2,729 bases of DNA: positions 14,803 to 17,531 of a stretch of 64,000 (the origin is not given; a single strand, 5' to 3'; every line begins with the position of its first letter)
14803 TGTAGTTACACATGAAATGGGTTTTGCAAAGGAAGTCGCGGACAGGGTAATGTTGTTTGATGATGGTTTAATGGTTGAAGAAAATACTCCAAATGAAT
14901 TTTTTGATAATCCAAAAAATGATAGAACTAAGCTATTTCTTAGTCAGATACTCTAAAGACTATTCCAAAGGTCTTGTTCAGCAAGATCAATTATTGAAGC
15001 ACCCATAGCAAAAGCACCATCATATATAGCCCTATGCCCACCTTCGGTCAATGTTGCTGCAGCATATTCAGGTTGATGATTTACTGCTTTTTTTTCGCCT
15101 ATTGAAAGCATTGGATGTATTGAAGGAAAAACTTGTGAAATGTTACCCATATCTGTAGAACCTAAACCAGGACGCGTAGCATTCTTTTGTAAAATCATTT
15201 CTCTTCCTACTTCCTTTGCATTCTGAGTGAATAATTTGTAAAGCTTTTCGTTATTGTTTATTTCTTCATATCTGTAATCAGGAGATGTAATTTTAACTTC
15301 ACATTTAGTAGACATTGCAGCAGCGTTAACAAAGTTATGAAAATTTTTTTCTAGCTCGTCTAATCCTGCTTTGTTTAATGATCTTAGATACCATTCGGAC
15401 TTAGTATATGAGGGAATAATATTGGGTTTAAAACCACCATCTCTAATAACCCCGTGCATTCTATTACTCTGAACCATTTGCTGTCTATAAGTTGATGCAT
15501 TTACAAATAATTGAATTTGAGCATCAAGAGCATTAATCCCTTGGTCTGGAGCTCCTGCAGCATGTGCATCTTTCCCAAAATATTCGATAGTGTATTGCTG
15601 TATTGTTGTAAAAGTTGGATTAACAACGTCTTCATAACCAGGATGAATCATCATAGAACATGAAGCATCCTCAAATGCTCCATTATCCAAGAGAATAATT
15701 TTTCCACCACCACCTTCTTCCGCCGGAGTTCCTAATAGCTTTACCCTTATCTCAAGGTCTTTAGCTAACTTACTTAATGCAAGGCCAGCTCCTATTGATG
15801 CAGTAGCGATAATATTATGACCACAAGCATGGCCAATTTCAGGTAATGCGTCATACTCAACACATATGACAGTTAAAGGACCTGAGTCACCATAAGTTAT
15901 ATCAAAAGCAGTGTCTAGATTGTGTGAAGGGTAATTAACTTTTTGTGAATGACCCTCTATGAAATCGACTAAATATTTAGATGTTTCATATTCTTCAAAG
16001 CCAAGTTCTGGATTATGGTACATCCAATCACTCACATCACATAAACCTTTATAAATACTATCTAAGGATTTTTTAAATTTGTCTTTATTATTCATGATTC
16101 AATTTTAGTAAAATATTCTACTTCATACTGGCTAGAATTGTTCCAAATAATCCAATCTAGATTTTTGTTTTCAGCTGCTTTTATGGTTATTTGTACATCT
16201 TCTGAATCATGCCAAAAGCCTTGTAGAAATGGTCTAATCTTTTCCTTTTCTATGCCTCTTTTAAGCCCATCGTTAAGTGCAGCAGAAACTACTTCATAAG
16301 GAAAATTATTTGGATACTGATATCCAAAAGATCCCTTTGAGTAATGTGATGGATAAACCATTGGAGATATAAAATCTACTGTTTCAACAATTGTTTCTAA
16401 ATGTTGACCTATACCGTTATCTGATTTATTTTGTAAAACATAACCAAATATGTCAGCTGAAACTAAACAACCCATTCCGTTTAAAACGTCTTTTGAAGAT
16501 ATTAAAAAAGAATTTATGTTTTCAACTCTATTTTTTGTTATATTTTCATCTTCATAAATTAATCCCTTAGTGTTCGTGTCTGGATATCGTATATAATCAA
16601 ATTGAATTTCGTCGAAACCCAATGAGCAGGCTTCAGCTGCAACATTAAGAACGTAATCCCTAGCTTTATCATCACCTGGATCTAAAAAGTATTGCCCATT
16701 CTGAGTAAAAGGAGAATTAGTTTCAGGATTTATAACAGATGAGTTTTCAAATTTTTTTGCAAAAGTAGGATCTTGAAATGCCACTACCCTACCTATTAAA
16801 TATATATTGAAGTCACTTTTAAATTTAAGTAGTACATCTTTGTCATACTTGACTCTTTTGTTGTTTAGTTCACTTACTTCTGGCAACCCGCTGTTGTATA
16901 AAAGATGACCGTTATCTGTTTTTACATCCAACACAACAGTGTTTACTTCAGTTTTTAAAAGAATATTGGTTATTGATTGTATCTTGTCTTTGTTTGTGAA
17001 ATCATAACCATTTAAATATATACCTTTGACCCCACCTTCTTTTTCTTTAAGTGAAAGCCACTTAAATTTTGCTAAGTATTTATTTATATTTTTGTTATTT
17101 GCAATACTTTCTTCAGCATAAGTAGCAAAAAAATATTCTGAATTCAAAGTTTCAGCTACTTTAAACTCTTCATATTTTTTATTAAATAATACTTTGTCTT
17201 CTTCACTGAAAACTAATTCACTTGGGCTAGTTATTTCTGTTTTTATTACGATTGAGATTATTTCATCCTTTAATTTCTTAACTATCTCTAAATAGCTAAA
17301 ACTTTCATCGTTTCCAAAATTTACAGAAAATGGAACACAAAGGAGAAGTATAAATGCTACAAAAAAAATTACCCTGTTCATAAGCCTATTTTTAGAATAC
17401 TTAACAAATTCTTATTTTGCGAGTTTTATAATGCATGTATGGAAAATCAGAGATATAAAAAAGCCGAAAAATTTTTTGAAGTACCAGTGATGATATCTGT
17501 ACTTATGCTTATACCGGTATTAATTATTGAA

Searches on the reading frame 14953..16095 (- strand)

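Call 12: search_protein_families(library=pfam, max_evalue=1e-8, proteins=[window:14953-16095:-])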
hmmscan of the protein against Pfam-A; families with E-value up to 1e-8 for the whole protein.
window:14953-16095:- (380 aa): 1 family
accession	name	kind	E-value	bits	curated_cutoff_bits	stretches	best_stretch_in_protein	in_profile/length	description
PF01546.33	Peptidase_M20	-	1.2e-11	45.4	24.6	1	89-349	29-193/206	Peptidase family M20/M25/M40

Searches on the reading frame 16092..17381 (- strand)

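Call 10: search_protein_families(library=ncbifam, max_evalue=1e-10, proteins=[window:16092-17381:-])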
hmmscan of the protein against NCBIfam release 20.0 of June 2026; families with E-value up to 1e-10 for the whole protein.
window:16092-17381:- (429 aa): 0 families

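Call 13: search_protein_families(library=pfam, max_evalue=1e-8, proteins=[window:16092-17381:-])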
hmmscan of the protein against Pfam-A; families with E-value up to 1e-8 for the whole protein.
window:16092-17381:- (429 aa): 1 family
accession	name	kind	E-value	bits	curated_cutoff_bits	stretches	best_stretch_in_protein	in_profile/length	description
PF13200.12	DUF4015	-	2.4e-83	280.3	27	1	120-419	1-313/313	Putative glycosyl hydrolase domain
